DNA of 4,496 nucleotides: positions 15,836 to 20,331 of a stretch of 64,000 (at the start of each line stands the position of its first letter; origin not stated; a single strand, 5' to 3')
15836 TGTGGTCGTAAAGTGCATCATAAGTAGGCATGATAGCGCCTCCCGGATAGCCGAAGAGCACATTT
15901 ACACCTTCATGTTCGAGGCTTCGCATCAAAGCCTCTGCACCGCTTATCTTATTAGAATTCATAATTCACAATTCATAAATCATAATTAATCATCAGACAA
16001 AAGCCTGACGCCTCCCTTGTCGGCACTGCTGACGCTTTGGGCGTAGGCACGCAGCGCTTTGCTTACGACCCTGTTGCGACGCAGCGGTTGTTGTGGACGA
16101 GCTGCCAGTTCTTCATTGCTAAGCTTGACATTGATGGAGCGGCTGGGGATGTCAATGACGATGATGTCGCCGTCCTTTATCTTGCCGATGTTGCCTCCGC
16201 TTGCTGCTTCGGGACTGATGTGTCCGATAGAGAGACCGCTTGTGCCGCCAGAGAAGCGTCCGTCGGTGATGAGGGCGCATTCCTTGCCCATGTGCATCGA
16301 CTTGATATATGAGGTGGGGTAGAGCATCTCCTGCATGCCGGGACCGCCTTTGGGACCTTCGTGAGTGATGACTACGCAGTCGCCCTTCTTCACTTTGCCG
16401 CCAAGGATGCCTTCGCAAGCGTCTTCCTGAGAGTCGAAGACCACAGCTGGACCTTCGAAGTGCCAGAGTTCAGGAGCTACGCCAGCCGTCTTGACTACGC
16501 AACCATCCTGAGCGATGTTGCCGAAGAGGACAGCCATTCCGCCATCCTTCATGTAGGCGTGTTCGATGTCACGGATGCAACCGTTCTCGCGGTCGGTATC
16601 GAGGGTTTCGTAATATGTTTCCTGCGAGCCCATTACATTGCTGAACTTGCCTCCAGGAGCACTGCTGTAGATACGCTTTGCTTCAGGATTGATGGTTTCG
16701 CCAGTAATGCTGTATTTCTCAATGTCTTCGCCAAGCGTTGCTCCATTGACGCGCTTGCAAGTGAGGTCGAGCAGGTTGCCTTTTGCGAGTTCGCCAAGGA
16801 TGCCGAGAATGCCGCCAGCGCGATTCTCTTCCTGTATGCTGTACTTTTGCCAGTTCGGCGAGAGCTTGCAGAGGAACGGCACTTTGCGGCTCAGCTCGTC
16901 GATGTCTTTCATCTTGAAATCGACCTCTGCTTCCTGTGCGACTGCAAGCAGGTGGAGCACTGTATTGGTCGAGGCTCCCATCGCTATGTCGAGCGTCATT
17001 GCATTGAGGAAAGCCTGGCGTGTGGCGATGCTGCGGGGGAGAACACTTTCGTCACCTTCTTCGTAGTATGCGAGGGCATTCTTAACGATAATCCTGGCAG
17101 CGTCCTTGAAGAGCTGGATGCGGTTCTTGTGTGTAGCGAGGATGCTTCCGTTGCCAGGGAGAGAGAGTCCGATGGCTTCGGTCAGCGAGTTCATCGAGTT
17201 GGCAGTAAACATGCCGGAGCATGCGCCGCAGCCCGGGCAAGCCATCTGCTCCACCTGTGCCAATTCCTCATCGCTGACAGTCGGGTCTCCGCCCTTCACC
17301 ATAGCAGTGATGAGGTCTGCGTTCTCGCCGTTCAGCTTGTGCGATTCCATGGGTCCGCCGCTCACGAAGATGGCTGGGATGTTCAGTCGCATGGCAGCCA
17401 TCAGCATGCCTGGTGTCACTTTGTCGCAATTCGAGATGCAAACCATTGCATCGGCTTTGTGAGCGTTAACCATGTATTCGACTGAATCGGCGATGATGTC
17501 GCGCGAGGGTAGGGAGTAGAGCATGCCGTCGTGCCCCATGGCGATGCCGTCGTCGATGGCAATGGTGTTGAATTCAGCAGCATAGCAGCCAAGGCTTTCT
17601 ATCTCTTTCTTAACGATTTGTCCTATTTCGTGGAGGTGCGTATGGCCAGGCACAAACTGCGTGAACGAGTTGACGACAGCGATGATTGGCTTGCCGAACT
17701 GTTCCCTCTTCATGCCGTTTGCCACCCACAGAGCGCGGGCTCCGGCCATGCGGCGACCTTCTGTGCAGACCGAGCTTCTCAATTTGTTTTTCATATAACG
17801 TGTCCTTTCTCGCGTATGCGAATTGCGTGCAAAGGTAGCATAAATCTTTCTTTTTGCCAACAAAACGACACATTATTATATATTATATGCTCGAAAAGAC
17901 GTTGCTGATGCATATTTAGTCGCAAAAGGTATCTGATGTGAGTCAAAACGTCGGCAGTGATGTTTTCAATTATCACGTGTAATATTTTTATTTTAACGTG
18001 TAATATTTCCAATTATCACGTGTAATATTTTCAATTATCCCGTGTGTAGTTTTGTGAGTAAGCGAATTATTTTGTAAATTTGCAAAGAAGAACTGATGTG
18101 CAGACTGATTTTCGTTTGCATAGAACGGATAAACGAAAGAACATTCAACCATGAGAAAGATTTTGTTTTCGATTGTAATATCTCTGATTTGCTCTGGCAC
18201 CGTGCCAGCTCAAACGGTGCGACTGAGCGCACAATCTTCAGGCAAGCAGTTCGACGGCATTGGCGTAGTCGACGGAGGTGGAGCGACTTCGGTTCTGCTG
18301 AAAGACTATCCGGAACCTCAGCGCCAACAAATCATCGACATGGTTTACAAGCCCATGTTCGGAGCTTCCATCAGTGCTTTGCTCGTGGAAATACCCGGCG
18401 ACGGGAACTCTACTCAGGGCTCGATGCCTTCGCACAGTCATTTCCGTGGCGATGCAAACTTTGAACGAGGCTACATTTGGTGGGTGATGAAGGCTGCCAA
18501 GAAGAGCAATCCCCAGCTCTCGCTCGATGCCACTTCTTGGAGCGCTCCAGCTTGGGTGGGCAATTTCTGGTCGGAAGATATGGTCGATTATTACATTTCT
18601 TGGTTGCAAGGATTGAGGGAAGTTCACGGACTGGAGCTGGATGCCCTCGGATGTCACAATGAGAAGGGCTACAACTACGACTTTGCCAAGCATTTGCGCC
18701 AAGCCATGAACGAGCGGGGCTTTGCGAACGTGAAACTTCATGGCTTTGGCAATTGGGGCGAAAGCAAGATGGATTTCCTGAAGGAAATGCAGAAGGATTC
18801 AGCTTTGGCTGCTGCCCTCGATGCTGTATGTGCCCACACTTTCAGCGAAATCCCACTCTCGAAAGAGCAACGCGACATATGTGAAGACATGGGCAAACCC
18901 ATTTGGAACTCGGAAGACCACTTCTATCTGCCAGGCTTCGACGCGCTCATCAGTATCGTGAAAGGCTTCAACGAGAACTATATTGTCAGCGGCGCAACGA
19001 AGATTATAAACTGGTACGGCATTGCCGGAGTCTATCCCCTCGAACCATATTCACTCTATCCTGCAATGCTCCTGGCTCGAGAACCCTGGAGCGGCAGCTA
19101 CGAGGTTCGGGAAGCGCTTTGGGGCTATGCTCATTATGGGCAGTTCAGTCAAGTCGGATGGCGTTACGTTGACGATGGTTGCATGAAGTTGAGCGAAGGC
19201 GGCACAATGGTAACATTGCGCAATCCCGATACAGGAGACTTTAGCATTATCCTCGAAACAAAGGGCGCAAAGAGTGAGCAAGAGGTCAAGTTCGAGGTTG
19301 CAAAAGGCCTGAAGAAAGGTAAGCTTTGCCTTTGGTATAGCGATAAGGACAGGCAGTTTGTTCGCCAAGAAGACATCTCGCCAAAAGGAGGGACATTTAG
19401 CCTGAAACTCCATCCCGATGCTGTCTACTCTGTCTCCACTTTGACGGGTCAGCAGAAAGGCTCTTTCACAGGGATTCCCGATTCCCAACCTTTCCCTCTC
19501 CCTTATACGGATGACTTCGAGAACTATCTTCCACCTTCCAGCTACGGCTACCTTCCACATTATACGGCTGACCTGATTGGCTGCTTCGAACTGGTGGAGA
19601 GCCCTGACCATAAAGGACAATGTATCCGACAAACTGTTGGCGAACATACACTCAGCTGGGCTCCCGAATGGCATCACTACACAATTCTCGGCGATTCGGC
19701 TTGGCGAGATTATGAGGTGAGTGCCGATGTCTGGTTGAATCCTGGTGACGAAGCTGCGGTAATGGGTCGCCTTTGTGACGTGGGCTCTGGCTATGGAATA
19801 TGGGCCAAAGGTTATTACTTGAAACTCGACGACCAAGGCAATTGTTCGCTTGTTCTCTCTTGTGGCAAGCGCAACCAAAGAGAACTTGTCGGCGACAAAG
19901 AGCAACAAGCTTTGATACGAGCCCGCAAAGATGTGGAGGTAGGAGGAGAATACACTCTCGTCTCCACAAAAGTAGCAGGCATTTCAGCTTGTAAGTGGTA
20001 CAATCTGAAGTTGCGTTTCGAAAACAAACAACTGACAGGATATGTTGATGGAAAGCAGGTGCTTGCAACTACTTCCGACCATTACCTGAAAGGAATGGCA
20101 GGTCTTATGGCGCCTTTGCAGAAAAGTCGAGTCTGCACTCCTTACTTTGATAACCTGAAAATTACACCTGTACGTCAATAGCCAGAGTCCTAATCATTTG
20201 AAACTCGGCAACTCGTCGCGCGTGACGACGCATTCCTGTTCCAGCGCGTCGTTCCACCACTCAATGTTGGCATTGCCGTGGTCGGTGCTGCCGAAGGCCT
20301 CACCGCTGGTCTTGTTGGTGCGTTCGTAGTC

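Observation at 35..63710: Dispersed intergenic arrays of 21-22-bp phased units built on a CACGTG palindrome (nine loci in 64 kb)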

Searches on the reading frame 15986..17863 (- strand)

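Call 20: search_protein_families(library=pfam, proteins=[window:15986-17863:-])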
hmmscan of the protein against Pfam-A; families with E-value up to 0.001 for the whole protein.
window:15986-17863:- (625 aa): 2 families
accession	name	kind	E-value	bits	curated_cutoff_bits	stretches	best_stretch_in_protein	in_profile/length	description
PF00920.27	ILVD_EDD_N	-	3.9e-124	414.4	27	1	58-379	1-315/316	Dihydroxy-acid/6-phosphogluconate dehydratase N-terminal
PF24877.1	ILV_EDD_C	-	4.2e-73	245.3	27.7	1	429-617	2-190/191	Dihydroxy-acid/6-phosphogluconate dehydratase C-terminal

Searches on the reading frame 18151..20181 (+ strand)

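Call 20: search_protein_families(library=pfam, proteins=[window:18151-20181:+])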
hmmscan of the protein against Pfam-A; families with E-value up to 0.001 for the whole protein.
window:18151-20181:+ (676 aa): 4 families
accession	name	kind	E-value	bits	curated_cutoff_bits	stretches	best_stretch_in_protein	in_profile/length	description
PF02057.21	Glyco_hydro_59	-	9.1e-81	271.8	27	1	34-331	1-294/294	Glycosyl hydrolase family 59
PF21708.4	Glyco_hydro_59_C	-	4e-10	40.4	27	1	476-541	3-73/175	Galactocerebrosidase, C-terminal lectin domain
PF17387.8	Glyco_hydro_59M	-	4.9e-07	30.4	28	1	345-434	6-115/116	Glycosyl hydrolase family 59 central domain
PF06439.18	3keto-disac_hyd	-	0.00022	21.7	26.8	0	514-644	47-155/187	3-keto-disaccharide hydrolase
